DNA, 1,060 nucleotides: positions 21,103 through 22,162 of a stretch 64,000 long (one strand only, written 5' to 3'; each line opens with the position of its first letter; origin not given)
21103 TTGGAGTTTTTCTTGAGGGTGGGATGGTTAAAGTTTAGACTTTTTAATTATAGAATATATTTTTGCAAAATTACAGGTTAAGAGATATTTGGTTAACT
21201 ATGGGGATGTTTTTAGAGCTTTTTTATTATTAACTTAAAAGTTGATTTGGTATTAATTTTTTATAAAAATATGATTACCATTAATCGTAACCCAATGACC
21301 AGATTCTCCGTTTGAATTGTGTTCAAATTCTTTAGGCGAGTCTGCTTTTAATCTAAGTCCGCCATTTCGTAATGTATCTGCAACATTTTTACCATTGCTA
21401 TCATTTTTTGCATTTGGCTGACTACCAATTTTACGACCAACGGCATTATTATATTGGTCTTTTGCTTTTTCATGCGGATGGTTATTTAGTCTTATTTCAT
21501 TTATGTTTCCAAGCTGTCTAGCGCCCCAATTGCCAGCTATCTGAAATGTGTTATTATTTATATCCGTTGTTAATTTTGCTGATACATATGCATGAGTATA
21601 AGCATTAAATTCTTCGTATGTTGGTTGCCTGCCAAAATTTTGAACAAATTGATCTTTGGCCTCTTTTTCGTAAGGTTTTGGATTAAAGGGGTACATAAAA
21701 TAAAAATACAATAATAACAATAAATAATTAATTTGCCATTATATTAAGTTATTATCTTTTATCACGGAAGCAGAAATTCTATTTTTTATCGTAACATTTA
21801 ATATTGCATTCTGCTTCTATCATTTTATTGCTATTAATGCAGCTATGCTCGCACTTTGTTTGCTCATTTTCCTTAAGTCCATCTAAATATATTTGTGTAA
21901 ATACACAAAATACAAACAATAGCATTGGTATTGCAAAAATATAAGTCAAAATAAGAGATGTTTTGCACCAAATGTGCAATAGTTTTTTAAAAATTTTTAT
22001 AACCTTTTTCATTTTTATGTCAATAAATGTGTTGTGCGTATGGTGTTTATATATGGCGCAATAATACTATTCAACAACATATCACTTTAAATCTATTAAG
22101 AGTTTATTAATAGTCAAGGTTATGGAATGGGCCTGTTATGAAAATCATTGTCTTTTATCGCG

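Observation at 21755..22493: Tandem cassette of twin-CX3C mini-proteins with identical leader/TM and hypervariable C-terminal hairpins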

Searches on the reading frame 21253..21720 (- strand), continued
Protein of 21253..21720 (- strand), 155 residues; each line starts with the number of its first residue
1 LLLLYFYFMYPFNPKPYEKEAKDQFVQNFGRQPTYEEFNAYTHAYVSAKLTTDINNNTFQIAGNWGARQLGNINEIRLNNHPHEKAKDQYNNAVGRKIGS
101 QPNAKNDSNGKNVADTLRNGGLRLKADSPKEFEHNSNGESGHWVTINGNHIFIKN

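Call 81: search_protein_families(library=pfam, proteins=[L018:4427-4996:+, L018:5889-8042:+, L001:3731-4357:+, L001:3409-3708:+, P0103, P0105, P0107], max_evalue=0.01)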
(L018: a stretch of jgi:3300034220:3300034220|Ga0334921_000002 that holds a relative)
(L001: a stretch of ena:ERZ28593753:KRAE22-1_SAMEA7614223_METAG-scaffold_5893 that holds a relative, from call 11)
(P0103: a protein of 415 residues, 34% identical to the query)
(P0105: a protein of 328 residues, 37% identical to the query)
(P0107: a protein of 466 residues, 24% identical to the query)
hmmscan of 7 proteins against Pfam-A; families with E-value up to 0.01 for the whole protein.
L018:4427-4996:+ (190 aa): 0 families

L018:5889-8042:+ (718 aa): 5 families
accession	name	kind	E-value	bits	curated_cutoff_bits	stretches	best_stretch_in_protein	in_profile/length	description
PF00664.28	ABC_membrane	-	2.6e-31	109.7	28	1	165-426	4-268/274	ABC transporter transmembrane region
PF00005.33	ABC_tran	-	3.3e-28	99.5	25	1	494-642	1-136/137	ABC transporter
PF02463.25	SMC_N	-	0.00041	20.3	40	1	407-685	135-211/220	RecF/RecN/SMC N terminal domain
PF13401.12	AAA_22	-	0.0014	19.4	27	1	507-674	8-127/130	AAA domain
PF13191.12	AAA_16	-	0.0076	17.2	32.6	0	505-669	25-167/167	AAA ATPase domain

L001:3731-4357:+ (209 aa): 0 families

L001:3409-3708:+ (100 aa): 1 family
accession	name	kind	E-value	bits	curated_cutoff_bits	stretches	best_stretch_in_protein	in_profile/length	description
PF01679.22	Pmp3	-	0.0041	17.5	22.9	1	44-65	26-47/49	Proteolipid membrane potential modulator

P0103 (415 aa): 2 families
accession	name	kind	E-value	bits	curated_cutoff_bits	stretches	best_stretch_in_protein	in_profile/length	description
PF22322.1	DUF6973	-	4.2e-27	94.6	27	1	263-361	16-123/124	Domain of unknown function (DUF6973)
PF22905.2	Hydro_N_hd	-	4.6e-21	76.1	27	1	5-185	8-194/195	Hydrolase N-terminal helical domain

P0105 (328 aa): 1 family
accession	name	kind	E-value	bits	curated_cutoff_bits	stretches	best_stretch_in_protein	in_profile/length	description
PF22322.1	DUF6973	-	4.8e-06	26.6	27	1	19-121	20-111/124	Domain of unknown function (DUF6973)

P0107 (466 aa): 3 families
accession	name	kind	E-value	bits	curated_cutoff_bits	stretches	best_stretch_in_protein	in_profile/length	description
PF22322.1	DUF6973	-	5.5e-17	61.9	27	1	361-427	31-102/124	Domain of unknown function (DUF6973)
PF01471.23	PG_binding_1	-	4e-07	30.6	23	1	66-120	4-54/57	Putative peptidoglycan binding domain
PF00691.25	OmpA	-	8.1e-05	23.3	27.2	1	187-258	2-71/98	OmpA family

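Call 84: find_encoding_contigs(protein=P0088, flank=5000, max_places=3)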
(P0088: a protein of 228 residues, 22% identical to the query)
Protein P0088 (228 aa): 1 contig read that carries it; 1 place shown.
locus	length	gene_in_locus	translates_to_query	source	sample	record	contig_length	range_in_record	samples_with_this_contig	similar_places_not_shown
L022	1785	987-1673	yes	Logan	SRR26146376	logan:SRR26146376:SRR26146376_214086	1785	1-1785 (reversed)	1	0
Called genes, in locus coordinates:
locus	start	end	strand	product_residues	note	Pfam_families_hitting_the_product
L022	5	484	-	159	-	PF07007:LprI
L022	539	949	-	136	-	-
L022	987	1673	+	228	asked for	PF22322:DUF6973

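Call 85: find_encoding_contigs(protein=P0090, flank=5000, max_places=2)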
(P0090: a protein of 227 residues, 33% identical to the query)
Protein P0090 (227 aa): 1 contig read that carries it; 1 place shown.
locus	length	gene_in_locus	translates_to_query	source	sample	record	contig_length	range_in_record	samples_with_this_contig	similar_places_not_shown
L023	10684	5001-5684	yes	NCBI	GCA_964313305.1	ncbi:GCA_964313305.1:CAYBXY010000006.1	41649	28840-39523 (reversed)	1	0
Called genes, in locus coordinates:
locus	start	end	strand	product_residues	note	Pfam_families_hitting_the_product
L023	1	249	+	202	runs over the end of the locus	-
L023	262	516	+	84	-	-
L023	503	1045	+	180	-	-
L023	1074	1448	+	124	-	-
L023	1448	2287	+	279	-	-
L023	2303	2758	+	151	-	-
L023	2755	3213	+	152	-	PF07087:DUF1353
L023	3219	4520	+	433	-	PF04466:Terminase_3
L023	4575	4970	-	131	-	-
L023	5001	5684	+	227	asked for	PF22322:DUF6973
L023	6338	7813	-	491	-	PF12895:ANAPC3 (faint), PF00515:TPR_1 (faint), PF07719:TPR_2 (faint), PF10602:RPN7 (faint), PF00413:Peptidase_M10, PF09976:TPR_21 (weak), PF13424:TPR_12, PF23914:TPR_CcmH_CycH (weak), +8 more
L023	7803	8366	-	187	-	PF04079:SMC_ScpB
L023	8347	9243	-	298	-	PF02616:SMC_ScpA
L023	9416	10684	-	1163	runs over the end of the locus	PF02463:SMC_N, PF13175:AAA_15, PF13304:AAA_21 (faint), PF13555:AAA_29 (weak), PF06470:SMC_hinge, PF19220:Rod_CreS (weak)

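Call 95: search_protein_families(library=phrogs, proteins=[window:21253-21696:-, P0022, P0033, P0053, P0048], max_evalue=0.001)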
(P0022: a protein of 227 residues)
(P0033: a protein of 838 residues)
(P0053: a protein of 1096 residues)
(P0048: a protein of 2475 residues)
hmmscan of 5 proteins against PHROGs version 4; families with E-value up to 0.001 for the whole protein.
window:21253-21696:- (147 aa): 0 families

P0022 (227 aa): 0 families

P0033 (838 aa): 1 family
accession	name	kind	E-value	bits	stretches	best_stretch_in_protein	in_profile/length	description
phrog_13493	-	unknown function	1.9e-05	25.6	0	638-695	10-77/208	-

P0053 (1096 aa): 3 families
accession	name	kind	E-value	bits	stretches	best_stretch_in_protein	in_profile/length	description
phrog_12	-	head and packaging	3.5e-19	70.3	1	31-350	87-400/646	portal protein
phrog_2662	-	head and packaging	8.8e-18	65.2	1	86-603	129-556/717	portal protein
phrog_4700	-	unknown function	0.00032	21.5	1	654-711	21-78/149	-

P0048 (2475 aa): 0 families

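Call 96: search_protein_families(library=padloc, proteins=[window:21253-21696:-], max_evalue=0.01)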
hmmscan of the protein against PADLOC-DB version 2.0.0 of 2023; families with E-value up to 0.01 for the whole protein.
window:21253-21696:- (147 aa): 0 families

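Call 97: search_dna_similar(query=P0040, collection=plasmids, mode=protein, max_evalue=0.00001, max_rows=15)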
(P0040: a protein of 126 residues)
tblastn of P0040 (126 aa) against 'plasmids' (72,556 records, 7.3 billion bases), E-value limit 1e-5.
No match.

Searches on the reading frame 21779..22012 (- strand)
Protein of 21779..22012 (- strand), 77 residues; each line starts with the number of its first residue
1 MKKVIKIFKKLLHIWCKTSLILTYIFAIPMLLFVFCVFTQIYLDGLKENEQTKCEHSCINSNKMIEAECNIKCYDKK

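Call 8: search_protein_families(library=pfam, proteins=[window:21779-22012:-], max_evalue=0.1)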
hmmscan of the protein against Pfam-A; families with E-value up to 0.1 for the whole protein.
window:21779-22012:- (77 aa): 1 family
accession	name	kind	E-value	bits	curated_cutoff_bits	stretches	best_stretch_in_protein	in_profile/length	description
PF19592.4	DUF6097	-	0.05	14.2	27.5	1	17-60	61-104/152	Family of unknown function (DUF6097)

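Call 9: list_cluster_members(proteins=[window:21779-22012:-, window:22174-22401:-, window:21253-21720:-, window:22525-23289:-, window:23289-23495:-, window:23519-23803:-, window:19421-20836:+, window:25942-27987:+])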
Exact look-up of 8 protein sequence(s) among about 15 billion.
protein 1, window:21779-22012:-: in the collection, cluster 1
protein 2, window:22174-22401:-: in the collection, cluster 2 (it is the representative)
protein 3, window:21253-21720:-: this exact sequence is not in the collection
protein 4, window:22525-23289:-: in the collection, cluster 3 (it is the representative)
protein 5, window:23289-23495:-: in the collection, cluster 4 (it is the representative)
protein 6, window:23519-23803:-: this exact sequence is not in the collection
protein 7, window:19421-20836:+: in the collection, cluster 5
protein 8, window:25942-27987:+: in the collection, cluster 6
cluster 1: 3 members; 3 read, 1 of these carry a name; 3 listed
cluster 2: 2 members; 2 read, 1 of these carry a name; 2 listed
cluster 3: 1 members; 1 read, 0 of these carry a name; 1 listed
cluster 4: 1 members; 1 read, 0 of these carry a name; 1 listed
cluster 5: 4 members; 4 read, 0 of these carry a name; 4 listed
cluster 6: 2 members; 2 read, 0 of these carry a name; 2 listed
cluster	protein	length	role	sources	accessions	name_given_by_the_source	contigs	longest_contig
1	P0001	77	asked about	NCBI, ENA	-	-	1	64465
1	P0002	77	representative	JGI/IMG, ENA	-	hypothetical protein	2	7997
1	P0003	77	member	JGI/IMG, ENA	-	-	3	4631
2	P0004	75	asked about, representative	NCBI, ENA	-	-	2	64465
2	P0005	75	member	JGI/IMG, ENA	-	hypothetical protein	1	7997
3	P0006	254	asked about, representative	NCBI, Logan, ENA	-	-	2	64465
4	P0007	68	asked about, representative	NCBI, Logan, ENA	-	-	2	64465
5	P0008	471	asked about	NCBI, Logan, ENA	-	-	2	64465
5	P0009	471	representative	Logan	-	-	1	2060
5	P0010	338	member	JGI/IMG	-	-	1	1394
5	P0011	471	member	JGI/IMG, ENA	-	-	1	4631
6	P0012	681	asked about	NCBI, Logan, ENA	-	-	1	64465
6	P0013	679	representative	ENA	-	-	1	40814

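Call 11: find_encoding_contigs(protein=P0002, flank=10000, max_places=10)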
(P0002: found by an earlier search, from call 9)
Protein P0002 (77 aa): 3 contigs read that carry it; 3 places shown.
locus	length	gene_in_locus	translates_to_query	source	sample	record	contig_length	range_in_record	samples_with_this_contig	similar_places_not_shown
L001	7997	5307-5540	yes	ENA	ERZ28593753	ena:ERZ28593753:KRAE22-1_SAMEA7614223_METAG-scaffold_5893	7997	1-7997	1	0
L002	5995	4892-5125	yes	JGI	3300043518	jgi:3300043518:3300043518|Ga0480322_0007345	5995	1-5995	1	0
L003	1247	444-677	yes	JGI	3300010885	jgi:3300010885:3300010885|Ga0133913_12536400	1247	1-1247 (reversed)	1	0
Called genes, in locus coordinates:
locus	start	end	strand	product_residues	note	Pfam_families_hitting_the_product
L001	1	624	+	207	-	?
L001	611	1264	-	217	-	-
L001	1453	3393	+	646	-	PF00012:HSP70, PF06723:MreB_Mbl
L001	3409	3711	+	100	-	-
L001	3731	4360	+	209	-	-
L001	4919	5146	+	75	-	-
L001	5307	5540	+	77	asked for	-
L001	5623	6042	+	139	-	PF22322:DUF6973 (weak)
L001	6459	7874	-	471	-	PF02881:SRP54_N, PF00448:SRP54, PF01656:CbiA (weak), PF02978:SRP_SPB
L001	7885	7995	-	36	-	?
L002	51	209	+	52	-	-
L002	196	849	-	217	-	-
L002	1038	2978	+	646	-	PF00012:HSP70, PF06723:MreB_Mbl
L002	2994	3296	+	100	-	-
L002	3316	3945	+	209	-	-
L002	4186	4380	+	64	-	-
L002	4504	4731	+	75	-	-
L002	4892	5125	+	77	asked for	-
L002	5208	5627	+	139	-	PF22322:DUF6973 (weak)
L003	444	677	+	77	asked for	-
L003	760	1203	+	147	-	PF22322:DUF6973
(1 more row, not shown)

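Call 12: find_homologous_proteins(query=window:21779-22012:-, max_evalue=10)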
Query window:21779-22012:- (77 aa): 4 proteins with E <= 10 among 4 candidates.
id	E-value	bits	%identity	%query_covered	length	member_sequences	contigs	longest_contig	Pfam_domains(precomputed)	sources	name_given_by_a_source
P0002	1.5e-43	164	99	100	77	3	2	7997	-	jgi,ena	jgi:hypothetical protein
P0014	8.1e-30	120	70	100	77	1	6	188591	-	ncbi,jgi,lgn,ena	jgi:hypothetical protein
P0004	7.4e-17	79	59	97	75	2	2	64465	-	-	-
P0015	8.9e-15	72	49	82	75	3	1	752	-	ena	-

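Call 14: find_encoding_contigs(protein=P0014, flank=10000, max_places=10)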
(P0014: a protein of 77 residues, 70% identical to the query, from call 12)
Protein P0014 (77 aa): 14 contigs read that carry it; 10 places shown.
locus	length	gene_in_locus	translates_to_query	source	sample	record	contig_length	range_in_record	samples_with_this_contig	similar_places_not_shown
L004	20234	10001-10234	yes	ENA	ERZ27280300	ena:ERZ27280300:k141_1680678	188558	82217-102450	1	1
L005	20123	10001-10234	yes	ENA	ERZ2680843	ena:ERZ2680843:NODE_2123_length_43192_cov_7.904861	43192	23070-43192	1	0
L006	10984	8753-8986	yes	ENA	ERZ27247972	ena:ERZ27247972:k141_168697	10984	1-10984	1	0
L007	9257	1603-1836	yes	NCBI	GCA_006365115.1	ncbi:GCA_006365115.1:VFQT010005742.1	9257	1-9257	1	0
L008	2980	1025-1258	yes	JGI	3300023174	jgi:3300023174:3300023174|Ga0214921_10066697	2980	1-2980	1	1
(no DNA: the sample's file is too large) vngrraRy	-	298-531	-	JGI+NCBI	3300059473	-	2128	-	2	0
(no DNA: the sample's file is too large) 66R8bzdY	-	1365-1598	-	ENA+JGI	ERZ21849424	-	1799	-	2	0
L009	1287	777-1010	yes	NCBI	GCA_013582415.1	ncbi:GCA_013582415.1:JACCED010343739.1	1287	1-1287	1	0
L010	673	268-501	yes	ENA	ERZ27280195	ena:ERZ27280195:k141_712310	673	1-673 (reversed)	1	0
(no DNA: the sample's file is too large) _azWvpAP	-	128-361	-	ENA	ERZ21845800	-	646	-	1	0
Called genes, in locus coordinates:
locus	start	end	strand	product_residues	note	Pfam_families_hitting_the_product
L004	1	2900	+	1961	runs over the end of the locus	-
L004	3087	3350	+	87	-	PF01016:Ribosomal_L27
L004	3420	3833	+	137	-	PF01592:NifU_N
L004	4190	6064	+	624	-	PF01807:Zn_ribbon_DnaG, PF08275:DNAG_N, PF01751:Toprim, PF13155:Toprim_2, PF13662:Toprim_4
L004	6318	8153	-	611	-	PF13180:PDZ_2, PF17820:PDZ_6, PF03572:Peptidase_S41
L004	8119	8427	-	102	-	-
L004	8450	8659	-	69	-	PF00584:SecE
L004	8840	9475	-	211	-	PF13505:OMP_b-brl (weak)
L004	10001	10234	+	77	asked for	-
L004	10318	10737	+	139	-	PF22322:DUF6973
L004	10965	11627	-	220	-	PF00117:GATase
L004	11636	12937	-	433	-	PF02844:GARS_N, PF01071:GARS_A, PF02222:ATP-grasp (weak), PF02786:CPSase_L_D2 (weak), PF02843:GARS_C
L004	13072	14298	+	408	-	-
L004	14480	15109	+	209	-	PF01025:GrpE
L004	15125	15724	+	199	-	PF00475:IGPD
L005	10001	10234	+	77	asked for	-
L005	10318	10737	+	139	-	PF22322:DUF6973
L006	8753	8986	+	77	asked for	-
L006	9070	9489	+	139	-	PF22322:DUF6973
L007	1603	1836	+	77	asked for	-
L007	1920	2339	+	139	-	PF22322:DUF6973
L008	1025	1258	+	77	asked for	-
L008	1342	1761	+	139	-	PF22322:DUF6973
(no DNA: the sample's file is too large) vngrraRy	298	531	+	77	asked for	-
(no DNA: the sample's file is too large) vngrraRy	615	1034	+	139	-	PF22322:DUF6973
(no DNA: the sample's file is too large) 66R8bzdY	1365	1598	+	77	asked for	-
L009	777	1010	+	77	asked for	-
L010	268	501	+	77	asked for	-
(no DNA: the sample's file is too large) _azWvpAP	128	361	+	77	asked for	-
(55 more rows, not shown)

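Call 15: find_encoding_contigs(protein=P0015, flank=10000, max_places=10)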
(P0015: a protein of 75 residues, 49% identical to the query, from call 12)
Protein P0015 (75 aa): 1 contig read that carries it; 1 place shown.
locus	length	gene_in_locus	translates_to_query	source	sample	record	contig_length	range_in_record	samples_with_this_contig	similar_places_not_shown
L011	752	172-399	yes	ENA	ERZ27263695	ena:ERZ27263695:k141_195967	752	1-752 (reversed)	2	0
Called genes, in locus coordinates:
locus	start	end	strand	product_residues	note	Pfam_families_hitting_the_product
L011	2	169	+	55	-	?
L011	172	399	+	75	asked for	-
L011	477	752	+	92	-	?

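Call 18: search_protein_families(library=ncbifam, proteins=[window:21779-22012:-], max_evalue=0.1)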
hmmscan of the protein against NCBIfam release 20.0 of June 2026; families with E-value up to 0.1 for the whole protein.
window:21779-22012:- (77 aa): 0 families

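Call 50: find_encoding_contigs(protein=P0006, flank=10000, max_places=4)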
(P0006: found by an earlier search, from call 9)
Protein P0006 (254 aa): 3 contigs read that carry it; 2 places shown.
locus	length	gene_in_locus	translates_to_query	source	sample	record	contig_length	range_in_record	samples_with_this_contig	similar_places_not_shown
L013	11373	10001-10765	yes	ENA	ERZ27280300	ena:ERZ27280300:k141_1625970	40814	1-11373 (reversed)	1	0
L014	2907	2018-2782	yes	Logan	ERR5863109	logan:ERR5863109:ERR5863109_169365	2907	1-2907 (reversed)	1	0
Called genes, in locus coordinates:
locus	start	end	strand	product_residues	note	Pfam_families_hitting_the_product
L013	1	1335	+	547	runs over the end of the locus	-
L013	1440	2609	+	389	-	-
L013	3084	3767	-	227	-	PF13432:TPR_16 (faint), PF13424:TPR_12 (faint), PF00515:TPR_1 (faint), PF07719:TPR_2 (faint), PF13181:TPR_8 (faint)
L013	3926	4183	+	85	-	-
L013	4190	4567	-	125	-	-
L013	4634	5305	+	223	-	PF05401:NodS, PF06325:PrmA (faint), PF03848:TehB (weak), PF13489:Methyltransf_23, PF13847:Methyltransf_31, PF08241:Methyltransf_11, PF08242:Methyltransf_12, PF13649:Methyltransf_25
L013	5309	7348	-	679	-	-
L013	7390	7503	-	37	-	-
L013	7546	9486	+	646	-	PF00012:HSP70, PF06723:MreB_Mbl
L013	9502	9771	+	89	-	-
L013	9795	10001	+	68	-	-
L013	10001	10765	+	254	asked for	-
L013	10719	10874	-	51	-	-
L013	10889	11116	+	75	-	-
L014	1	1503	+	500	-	?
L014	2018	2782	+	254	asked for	-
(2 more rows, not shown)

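Call 57: find_related_loci(query=A3, collection=metagenome_contigs, flank=4000)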
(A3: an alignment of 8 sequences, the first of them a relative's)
Query A3 (77 aa) in metagenome_contigs; peptide patterns used: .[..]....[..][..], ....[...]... (x = any residue, [..] = any of these).
600 stretches matched a pattern (row limit reached: there are more); 1 encode a relative of the query (tblastn E <= 1e-3); 1 distinct loci.
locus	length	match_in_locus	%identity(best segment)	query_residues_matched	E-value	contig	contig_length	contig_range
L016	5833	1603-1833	70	1-77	4e-36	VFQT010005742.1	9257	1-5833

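Call 70: predict_structure(alignment_id=A6)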
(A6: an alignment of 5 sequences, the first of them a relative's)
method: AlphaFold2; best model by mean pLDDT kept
length: 77 residues; sequences in the alignment: 5
mean_pLDDT: 79.8   pTM: 0.39
mean pLDDT of the five models: 79.8, 78.7, 76.9, 76.3, 73.9
residues with pLDDT >= 90: 9; 70-90: 54; 50-70: 13; < 50: 1
segments of 3 or more residues with pLDDT < 50: none
pLDDT, mean of each block of 10 residues (from residue 1): 83 88 88 91 79 72 67 66
secondary structure, 60 per line:
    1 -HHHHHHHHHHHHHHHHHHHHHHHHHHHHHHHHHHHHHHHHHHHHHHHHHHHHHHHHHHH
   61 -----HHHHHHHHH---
elements in order: H2-60 H66-74

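Call 75: fold_search(model_id=the predicted structure, library=pdb)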
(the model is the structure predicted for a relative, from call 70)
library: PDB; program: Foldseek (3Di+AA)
matches with E <= 10: 0; with E <= 0.001: 0
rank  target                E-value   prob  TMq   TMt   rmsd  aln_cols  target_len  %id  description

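Call 81: search_protein_families(library=pfam, proteins=[L001:3731-4357:+, L001:3409-3708:+], max_evalue=0.01)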
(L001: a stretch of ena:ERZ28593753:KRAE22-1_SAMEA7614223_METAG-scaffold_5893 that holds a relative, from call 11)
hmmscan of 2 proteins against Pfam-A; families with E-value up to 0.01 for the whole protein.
L001:3731-4357:+ (209 aa): 0 families

L001:3409-3708:+ (100 aa): 1 family
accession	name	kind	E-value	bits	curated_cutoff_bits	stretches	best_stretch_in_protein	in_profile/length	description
PF01679.22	Pmp3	-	0.0041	17.5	22.9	1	44-65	26-47/49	Proteolipid membrane potential modulator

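Call 92: find_encoding_contigs(protein=P0003, flank=5000, max_places=5)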
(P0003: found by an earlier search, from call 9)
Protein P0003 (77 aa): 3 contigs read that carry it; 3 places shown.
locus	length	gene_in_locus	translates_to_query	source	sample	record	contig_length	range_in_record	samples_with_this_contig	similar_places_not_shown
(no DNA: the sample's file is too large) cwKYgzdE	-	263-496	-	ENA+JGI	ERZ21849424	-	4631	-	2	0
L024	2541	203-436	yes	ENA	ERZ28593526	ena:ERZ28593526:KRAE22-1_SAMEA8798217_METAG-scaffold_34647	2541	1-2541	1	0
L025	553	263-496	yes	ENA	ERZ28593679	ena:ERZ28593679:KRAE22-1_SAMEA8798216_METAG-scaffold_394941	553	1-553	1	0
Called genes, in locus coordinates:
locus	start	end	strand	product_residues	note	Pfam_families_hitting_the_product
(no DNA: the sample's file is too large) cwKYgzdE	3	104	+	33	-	?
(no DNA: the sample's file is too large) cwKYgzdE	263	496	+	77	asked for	-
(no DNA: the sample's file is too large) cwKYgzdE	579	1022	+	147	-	PF22322:DUF6973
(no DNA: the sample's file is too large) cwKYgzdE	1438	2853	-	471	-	PF02881:SRP54_N, PF00448:SRP54, PF01656:CbiA (weak), PF02978:SRP_SPB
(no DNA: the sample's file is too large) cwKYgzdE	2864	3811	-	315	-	PF04055:Radical_SAM, PF06968:BATS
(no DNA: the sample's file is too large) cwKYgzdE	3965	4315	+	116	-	PF00111:Fer2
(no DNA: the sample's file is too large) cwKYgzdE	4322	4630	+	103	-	?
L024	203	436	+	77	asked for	-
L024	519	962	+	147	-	PF22322:DUF6973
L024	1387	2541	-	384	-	?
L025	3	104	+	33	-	?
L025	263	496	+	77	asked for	-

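Call 95: search_protein_families(library=phrogs, proteins=[window:21779-22012:-], max_evalue=0.001)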
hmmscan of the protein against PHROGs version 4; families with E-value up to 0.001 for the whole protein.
window:21779-22012:- (77 aa): 0 families

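Call 96: search_protein_families(library=padloc, proteins=[window:21779-22012:-], max_evalue=0.01)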
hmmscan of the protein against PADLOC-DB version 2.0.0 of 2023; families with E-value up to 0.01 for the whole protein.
window:21779-22012:- (77 aa): 0 families
